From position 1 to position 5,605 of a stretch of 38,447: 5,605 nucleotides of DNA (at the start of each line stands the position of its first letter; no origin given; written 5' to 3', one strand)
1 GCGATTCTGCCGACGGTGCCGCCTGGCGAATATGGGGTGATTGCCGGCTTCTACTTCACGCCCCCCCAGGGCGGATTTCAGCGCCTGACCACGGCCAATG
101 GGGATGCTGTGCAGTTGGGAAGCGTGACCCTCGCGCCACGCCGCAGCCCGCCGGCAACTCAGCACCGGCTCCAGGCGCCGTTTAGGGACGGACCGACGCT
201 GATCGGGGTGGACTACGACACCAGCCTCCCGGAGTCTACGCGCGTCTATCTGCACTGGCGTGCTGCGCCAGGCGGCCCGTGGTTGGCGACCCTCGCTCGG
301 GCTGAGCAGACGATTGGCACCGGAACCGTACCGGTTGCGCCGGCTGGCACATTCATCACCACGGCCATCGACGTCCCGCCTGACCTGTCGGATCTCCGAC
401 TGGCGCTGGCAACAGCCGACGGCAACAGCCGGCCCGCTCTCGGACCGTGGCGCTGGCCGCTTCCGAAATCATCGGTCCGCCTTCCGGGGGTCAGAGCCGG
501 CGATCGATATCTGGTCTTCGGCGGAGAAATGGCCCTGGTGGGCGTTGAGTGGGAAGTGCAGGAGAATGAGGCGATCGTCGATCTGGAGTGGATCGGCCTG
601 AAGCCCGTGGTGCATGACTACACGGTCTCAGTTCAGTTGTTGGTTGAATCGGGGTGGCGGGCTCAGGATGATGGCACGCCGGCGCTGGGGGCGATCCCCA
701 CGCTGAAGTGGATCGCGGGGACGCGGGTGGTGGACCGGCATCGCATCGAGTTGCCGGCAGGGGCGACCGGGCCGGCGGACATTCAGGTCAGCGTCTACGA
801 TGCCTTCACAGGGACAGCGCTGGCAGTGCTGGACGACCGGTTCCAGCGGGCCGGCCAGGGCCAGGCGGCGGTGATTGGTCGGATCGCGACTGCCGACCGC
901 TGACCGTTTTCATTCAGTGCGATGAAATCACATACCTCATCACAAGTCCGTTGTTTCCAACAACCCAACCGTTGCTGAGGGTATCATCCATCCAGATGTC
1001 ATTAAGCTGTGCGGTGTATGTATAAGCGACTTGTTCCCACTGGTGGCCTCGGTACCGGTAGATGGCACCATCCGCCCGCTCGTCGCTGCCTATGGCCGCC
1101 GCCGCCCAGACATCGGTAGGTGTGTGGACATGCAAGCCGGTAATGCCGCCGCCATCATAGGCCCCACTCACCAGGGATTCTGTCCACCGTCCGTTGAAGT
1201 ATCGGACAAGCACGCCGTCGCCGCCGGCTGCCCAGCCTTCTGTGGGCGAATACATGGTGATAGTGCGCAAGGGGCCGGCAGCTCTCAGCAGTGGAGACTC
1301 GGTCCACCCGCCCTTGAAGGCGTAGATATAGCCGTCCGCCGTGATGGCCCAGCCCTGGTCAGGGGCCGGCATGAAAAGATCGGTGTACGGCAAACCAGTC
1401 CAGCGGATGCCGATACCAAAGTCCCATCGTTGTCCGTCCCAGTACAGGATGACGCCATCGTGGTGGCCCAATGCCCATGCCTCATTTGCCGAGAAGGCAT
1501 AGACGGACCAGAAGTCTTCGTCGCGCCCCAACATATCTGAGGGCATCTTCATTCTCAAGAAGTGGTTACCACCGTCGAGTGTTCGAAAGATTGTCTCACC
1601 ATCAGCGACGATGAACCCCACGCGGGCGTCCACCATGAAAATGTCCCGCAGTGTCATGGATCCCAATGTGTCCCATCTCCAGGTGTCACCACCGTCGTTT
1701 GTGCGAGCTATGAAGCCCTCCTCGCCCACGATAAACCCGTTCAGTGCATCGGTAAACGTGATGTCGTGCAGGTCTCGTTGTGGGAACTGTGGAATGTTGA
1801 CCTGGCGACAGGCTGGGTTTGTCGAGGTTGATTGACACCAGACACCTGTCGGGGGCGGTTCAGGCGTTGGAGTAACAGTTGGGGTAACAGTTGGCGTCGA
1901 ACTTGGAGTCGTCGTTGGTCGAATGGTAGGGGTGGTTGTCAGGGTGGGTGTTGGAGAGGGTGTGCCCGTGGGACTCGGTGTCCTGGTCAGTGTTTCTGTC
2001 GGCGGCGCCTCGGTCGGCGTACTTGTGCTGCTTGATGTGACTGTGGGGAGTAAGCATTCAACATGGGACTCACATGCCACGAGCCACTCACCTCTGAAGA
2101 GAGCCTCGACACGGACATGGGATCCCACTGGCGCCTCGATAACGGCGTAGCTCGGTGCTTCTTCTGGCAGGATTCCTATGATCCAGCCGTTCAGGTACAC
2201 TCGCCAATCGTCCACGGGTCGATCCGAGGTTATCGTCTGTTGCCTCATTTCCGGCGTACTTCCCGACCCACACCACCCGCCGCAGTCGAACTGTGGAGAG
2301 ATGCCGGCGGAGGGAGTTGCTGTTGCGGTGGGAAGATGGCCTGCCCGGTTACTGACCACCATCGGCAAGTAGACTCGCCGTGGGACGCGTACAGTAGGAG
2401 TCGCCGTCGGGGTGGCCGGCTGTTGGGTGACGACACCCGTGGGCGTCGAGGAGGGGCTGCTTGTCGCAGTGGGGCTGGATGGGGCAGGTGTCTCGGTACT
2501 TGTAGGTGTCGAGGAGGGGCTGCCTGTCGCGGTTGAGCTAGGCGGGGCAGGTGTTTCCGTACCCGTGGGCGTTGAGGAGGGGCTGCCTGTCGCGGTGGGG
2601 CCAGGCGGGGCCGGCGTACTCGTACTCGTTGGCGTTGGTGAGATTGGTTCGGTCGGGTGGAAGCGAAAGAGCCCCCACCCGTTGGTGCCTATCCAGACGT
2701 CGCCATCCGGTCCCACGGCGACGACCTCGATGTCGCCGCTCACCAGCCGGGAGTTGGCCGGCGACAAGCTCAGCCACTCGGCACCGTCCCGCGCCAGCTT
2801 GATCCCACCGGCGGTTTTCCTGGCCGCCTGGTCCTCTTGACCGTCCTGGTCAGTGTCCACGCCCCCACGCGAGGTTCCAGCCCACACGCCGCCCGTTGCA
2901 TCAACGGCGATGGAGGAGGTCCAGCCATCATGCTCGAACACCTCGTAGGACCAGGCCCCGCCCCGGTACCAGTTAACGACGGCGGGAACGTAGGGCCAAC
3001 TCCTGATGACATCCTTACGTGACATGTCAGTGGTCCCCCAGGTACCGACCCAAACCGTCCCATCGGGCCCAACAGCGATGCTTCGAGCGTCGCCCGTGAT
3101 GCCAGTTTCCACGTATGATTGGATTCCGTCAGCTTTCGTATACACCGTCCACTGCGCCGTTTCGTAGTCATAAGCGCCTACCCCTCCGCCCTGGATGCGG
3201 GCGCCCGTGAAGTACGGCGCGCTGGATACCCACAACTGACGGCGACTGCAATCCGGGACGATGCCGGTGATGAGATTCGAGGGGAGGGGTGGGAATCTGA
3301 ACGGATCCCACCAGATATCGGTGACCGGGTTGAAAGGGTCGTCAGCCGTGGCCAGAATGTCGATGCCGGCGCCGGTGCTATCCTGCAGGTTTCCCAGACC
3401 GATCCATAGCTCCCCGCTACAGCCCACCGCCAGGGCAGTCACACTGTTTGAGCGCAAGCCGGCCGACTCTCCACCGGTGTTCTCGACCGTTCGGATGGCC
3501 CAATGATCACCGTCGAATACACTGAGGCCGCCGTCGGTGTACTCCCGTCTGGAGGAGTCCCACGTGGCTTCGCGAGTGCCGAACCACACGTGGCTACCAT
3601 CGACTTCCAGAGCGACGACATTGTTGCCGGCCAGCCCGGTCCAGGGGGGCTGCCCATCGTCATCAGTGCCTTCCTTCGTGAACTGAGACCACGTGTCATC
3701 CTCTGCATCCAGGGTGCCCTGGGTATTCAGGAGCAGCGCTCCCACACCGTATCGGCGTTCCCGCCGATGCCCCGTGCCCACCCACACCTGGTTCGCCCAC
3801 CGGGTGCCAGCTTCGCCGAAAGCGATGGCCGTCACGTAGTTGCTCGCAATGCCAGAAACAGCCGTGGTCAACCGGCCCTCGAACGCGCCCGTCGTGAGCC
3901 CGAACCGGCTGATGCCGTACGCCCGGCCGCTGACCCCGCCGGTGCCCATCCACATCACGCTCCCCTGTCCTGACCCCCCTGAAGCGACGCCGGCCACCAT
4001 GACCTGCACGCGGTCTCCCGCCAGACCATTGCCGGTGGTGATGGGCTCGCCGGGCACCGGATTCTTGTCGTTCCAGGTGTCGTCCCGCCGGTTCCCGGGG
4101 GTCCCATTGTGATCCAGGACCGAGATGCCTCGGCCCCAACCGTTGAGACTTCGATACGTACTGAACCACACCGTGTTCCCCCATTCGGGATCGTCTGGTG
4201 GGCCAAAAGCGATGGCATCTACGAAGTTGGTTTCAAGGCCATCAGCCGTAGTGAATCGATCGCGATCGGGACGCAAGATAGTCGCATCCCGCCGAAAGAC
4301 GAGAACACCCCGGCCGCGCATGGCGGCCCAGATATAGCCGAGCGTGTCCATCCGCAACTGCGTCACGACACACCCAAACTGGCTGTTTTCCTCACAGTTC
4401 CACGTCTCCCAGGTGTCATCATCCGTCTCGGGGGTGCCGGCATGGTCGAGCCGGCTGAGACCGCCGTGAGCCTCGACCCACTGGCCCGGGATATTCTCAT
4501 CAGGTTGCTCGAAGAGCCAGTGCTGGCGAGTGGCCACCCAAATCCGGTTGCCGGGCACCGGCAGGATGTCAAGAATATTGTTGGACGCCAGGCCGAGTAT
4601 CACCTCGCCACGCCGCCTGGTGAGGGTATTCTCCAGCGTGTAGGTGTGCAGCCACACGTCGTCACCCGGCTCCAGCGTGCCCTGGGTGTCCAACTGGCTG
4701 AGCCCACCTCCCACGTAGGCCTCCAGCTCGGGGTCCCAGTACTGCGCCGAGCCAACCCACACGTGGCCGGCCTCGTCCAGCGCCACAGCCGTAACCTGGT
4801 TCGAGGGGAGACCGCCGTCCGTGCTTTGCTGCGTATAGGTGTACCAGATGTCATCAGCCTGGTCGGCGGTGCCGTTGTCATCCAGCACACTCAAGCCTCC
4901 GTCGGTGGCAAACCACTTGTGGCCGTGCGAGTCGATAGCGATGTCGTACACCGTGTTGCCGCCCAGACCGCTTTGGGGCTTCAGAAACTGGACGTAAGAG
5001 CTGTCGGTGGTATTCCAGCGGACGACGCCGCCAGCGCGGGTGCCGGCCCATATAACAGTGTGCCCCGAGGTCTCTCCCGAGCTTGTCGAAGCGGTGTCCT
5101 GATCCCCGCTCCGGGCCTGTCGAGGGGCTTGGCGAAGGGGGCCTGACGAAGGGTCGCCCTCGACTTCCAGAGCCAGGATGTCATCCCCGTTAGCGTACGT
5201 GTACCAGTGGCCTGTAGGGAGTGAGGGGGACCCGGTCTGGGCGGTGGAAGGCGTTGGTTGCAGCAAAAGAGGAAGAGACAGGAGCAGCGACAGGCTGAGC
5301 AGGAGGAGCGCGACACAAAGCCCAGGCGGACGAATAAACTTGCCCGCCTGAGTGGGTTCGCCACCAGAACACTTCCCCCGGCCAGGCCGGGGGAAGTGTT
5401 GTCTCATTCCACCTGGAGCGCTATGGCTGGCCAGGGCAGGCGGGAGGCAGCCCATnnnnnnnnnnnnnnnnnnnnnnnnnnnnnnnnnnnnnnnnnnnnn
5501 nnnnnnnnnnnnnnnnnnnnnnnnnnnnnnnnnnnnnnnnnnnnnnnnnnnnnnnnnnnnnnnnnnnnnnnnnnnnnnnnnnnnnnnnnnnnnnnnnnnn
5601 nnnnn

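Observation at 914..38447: Iterated G-P gene pair (three times) in a window made only of secreted repeat proteins: candidate undescribed cell-surface system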

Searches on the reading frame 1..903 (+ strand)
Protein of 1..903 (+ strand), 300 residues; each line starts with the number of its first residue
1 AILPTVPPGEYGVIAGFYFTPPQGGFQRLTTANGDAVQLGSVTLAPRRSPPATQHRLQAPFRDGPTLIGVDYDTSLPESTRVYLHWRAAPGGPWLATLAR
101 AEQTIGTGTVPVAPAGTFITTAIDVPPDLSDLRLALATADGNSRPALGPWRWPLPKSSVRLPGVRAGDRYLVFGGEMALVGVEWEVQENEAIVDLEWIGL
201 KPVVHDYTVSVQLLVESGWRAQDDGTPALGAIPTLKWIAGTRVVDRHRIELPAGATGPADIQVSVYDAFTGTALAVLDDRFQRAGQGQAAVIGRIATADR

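Call 5: search_protein_families(library=pfam, proteins=[window:16-903:+], max_evalue=0.01)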
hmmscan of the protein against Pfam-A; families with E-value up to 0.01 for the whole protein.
window:16-903:+ (295 aa): 0 families

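Call 6: search_protein_families(library=ncbifam, proteins=[window:16-903:+], max_evalue=0.01)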
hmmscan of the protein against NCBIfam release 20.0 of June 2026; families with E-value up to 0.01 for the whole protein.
window:16-903:+ (295 aa): 0 families

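Call 54: search_protein_families(library=pfam, proteins=[window:1-903:+], max_evalue=1)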
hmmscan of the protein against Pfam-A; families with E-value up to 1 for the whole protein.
window:1-903:+ (300 aa): 1 family
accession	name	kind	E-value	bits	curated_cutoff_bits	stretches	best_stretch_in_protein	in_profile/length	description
PF22691.2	Thiolase_C_1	-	0.18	11.9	28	1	257-292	34-71/144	Thiolase C-terminal domain-like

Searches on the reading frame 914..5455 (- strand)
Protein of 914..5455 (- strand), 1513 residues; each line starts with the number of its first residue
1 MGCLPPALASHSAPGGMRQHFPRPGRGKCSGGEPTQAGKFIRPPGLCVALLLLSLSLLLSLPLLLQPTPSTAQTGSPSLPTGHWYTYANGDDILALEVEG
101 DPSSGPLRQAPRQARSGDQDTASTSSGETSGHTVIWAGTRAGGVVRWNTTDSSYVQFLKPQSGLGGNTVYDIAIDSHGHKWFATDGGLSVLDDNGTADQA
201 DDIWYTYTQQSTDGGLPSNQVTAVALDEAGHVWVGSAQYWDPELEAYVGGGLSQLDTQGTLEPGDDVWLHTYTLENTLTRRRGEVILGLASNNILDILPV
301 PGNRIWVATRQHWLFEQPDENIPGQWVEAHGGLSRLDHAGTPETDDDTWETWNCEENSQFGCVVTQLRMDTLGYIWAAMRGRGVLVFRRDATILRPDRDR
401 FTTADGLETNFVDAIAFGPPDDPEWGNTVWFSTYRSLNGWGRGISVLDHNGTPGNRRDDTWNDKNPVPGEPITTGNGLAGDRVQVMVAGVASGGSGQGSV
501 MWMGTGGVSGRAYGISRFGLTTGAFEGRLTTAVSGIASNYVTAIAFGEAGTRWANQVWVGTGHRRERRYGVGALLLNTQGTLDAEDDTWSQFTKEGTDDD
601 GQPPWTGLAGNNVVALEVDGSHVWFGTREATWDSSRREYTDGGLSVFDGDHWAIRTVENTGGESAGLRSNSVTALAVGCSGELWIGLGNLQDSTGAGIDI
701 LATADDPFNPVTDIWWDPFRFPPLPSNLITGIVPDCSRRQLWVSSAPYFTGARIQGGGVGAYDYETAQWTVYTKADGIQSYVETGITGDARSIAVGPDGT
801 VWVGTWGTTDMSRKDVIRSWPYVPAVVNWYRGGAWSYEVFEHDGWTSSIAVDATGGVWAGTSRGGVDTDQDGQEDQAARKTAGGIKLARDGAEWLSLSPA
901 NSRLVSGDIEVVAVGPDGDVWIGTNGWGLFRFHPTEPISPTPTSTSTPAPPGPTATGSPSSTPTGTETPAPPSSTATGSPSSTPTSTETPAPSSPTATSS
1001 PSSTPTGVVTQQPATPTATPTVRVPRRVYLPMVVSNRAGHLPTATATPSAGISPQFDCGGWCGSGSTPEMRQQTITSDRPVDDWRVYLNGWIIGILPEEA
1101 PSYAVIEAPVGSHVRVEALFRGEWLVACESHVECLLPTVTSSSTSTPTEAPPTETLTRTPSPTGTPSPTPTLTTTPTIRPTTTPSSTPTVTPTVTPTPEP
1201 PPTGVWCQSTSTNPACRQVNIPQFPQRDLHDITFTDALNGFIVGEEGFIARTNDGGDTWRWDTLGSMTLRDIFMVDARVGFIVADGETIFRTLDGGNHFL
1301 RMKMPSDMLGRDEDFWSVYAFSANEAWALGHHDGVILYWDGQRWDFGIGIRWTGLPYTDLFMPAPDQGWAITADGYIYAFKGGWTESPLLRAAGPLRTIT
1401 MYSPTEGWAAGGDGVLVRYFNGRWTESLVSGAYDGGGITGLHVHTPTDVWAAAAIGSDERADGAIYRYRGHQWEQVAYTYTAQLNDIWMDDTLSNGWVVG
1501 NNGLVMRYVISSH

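Call 5: search_protein_families(library=pfam, proteins=[window:914-5455:-], max_evalue=0.01)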
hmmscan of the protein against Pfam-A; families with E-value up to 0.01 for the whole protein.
window:914-5455:- (1513 aa): 2 families
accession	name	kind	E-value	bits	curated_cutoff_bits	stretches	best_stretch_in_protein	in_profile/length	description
PF07494.17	Reg_prop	-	7.4e-16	56.7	20.4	1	215-236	1-22/24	Two component regulator propeller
PF14870.12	PSII_BNR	-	1.2e-10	41.6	27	1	1226-1262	17-53/303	Photosynthesis system II assembly factor YCF48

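Call 6: search_protein_families(library=ncbifam, proteins=[window:914-5455:-], max_evalue=0.01)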
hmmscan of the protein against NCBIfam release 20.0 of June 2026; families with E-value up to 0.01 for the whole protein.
window:914-5455:- (1513 aa): 2 families
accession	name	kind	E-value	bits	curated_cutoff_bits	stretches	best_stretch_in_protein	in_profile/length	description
NF010237.0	PRK13684.1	equivalog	3.3e-09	36.2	326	2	1226-1263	45-82/334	photosynthesis system II assembly factor Ycf48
NF052228.1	T9SS_PorZ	equivalog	8.7e-08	31.1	260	1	166-236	479-549/757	type IX secretion system anionic LPS delivery protein PorZ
